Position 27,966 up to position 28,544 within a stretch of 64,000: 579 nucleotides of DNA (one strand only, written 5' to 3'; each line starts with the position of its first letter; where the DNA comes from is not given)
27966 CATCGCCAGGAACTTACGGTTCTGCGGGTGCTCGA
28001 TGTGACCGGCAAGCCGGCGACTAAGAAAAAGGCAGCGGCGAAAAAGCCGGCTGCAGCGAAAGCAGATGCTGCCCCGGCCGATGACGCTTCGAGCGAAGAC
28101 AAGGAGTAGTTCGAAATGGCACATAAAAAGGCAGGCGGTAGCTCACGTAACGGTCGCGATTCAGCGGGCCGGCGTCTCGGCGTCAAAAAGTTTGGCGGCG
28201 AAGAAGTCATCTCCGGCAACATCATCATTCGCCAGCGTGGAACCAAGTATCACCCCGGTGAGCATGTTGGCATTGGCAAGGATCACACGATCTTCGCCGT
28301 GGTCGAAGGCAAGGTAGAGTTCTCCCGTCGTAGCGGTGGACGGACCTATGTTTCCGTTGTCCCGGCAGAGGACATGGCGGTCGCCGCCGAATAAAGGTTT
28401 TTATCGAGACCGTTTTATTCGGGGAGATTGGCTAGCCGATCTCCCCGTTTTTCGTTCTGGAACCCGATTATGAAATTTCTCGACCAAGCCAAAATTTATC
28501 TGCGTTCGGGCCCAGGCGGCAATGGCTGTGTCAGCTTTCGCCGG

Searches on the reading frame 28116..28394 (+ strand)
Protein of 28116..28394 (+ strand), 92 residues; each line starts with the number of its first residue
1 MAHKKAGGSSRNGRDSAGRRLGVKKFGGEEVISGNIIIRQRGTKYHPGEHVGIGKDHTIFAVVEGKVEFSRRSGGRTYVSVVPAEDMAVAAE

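Call 20: find_encoding_contigs(protein=window:28116-28394:+, flank=10000, max_places=10)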
Protein window:28116-28394:+ (92 aa): 22 contigs read that carry it; 10 places shown.
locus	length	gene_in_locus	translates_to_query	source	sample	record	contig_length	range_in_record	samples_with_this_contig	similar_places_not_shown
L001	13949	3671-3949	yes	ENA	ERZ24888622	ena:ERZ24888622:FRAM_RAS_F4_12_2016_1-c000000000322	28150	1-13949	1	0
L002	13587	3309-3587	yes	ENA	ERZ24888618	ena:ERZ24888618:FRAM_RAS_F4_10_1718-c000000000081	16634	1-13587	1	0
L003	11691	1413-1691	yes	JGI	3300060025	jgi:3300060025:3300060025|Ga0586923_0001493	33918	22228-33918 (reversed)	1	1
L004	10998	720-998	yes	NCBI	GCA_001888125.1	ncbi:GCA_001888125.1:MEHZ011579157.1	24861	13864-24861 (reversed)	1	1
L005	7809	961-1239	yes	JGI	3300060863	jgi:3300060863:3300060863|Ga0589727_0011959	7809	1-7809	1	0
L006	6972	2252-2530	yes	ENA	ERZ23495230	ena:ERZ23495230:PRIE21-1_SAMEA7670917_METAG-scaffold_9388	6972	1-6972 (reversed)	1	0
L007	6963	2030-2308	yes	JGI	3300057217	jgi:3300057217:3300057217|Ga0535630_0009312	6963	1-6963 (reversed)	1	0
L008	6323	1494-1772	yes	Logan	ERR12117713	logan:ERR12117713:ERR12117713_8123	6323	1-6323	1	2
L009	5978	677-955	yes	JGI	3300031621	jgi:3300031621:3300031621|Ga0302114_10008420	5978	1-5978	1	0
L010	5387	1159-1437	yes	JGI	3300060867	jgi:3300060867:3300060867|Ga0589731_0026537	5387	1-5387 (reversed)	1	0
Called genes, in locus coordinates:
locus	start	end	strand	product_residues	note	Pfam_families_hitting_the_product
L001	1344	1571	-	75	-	-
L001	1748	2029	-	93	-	-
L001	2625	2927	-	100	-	-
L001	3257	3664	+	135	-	PF00829:Ribosomal_L21p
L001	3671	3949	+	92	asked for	PF01016:Ribosomal_L27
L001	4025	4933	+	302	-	PF01018:GTP1_OBG, PF01926:MMR_HSR1, PF02421:FeoB_N (weak)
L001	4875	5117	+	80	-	-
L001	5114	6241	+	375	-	PF00696:AA_kinase, PF01472:PUA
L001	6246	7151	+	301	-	PF00892:EamA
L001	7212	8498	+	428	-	PF00171:Aldedh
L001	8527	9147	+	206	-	PF01467:CTP_transf_like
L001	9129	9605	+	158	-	PF02410:RsfS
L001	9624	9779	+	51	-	-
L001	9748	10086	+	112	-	PF02590:SPOUT_MTase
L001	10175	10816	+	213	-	PF00300:His_Phos_1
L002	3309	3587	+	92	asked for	PF01016:Ribosomal_L27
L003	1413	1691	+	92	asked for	PF01016:Ribosomal_L27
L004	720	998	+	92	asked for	PF01016:Ribosomal_L27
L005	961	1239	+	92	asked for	PF01016:Ribosomal_L27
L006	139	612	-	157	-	-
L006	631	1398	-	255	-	-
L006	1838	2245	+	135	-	PF00829:Ribosomal_L21p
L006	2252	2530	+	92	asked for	PF01016:Ribosomal_L27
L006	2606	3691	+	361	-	PF01018:GTP1_OBG, PF01926:MMR_HSR1, PF02421:FeoB_N (weak)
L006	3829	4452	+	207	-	PF00696:AA_kinase, PF01472:PUA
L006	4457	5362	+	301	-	PF00892:EamA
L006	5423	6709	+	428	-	PF00171:Aldedh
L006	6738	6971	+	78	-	?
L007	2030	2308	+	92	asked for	PF01016:Ribosomal_L27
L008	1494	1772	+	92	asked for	PF01016:Ribosomal_L27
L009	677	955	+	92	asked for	PF01016:Ribosomal_L27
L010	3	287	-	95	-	?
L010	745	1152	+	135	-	PF00829:Ribosomal_L21p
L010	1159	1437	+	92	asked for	PF01016:Ribosomal_L27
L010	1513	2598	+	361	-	PF01018:GTP1_OBG, PF01926:MMR_HSR1, PF02421:FeoB_N (weak)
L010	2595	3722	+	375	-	PF00696:AA_kinase, PF01472:PUA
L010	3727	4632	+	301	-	PF00892:EamA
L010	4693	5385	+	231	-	?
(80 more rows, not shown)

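Call 54: search_protein_families(library=pfam, proteins=[L006:631-1398:-], max_evalue=0.01)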
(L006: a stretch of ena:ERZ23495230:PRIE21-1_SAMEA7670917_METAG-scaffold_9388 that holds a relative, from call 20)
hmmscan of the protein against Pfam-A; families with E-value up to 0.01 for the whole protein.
L006:631-1398:- (255 aa): 1 family
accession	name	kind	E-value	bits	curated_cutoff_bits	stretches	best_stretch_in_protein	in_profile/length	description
PF13102.12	Phage_int_SAM_5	-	0.00012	22.8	22.3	1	86-177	2-88/98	Phage integrase SAM-like domain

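Call 55: search_protein_families(library=phrogs, proteins=[L006:631-1398:-], max_evalue=0.001)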
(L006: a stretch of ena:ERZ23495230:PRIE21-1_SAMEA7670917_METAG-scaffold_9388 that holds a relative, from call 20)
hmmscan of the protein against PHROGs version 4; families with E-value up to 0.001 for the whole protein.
L006:631-1398:- (255 aa): 1 family
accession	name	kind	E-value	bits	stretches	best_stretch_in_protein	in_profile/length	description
phrog_1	-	integration and excision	1.9e-17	64.8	1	29-251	117-305/611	integrase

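Call 58: list_cluster_members(proteins=[window:28116-28394:+, window:29558-30685:+, window:26194-26475:-])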
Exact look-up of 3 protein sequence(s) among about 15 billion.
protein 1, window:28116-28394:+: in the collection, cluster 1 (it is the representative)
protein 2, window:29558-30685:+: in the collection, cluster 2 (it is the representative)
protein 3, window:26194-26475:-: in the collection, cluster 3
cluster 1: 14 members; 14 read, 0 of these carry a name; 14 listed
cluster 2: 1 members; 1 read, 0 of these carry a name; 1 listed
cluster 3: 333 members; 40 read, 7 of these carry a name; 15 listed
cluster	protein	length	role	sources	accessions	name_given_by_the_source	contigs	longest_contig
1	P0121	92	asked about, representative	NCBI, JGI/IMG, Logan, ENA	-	-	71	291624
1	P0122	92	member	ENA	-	-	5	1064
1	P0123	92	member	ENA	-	-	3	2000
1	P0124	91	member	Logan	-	-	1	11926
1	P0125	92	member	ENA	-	-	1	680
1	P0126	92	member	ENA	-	-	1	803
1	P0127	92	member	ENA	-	-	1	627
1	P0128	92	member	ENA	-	-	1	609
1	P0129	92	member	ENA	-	-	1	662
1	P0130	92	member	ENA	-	-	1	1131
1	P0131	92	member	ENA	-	-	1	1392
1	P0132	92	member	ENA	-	-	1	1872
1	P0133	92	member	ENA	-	-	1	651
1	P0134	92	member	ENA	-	-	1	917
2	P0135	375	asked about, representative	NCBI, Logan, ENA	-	-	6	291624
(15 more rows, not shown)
